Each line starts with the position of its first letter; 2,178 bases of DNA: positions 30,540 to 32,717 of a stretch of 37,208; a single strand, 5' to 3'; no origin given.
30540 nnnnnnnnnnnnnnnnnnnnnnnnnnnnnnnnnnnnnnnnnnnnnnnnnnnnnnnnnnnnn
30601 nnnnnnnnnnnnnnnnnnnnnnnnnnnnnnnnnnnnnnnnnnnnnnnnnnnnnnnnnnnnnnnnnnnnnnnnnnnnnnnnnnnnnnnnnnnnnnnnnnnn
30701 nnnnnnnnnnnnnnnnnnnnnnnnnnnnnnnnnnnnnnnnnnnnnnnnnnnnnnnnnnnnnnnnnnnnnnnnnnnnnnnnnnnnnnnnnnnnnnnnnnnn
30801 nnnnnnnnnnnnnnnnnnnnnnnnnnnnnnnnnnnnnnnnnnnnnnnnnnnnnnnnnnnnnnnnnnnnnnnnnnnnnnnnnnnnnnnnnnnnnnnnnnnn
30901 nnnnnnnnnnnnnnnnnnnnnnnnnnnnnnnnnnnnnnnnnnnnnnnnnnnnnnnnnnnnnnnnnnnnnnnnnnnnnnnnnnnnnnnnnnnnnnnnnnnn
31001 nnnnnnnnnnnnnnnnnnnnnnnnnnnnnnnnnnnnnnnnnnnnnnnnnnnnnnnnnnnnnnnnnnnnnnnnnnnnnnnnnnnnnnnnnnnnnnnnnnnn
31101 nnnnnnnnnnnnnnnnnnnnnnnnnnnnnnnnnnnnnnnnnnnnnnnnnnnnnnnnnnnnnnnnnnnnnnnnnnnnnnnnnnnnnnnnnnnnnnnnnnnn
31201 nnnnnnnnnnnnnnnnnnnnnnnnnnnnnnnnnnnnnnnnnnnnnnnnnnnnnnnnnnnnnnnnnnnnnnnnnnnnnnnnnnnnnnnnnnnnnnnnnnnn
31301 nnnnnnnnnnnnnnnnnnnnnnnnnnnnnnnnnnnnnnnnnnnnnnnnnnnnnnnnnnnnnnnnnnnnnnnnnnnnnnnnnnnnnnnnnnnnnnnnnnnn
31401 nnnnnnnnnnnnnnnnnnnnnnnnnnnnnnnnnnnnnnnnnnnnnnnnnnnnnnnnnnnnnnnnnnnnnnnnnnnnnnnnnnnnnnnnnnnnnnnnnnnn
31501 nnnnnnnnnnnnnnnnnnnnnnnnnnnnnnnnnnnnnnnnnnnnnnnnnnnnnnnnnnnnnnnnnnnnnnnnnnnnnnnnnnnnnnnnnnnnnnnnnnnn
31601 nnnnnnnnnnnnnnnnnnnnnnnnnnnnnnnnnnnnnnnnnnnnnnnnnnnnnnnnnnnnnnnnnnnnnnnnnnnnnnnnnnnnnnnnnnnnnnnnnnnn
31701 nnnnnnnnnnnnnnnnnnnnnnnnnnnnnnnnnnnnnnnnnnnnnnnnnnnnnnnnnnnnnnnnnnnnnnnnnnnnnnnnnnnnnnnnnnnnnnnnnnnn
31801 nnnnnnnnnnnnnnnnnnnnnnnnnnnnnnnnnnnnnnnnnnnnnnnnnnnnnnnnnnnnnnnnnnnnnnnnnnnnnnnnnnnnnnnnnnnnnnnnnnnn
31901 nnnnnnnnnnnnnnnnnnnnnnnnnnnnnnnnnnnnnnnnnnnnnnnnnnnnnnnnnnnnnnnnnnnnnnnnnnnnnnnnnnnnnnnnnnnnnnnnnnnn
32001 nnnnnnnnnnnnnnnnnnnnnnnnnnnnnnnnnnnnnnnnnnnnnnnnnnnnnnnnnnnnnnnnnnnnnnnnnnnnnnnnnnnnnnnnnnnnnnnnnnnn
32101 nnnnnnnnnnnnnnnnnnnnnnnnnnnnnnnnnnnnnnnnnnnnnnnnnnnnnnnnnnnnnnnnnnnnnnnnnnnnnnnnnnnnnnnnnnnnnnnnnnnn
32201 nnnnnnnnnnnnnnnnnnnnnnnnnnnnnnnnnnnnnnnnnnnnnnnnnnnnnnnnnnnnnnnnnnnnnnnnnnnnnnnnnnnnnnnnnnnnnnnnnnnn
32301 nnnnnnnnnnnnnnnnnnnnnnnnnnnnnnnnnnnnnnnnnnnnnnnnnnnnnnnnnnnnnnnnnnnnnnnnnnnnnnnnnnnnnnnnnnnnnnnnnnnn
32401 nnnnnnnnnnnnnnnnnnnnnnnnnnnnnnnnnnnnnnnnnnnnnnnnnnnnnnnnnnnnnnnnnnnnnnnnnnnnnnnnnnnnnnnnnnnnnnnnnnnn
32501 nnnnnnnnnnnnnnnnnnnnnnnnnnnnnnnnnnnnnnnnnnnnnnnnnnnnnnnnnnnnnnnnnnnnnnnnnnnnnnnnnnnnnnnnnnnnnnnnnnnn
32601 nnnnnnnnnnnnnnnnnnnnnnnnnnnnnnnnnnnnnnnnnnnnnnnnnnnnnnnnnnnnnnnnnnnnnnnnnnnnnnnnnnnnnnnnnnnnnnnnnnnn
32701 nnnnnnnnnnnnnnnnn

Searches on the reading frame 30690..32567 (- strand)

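Call 10: search_protein_families(library=pfam, proteins=[window:30690-32567:-], max_evalue=0.001)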
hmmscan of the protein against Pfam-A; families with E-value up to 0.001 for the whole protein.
window:30690-32567:- (626 aa): 2 families
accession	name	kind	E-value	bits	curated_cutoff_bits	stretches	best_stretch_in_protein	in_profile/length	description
PF00501.34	AMP-binding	-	4.3e-53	180.9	29.9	1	103-433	5-330/384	AMP-binding enzyme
PF13193.12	AMP-binding_C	-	4.4e-16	60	24.5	1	538-614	1-76/76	AMP-binding enzyme C-terminal domain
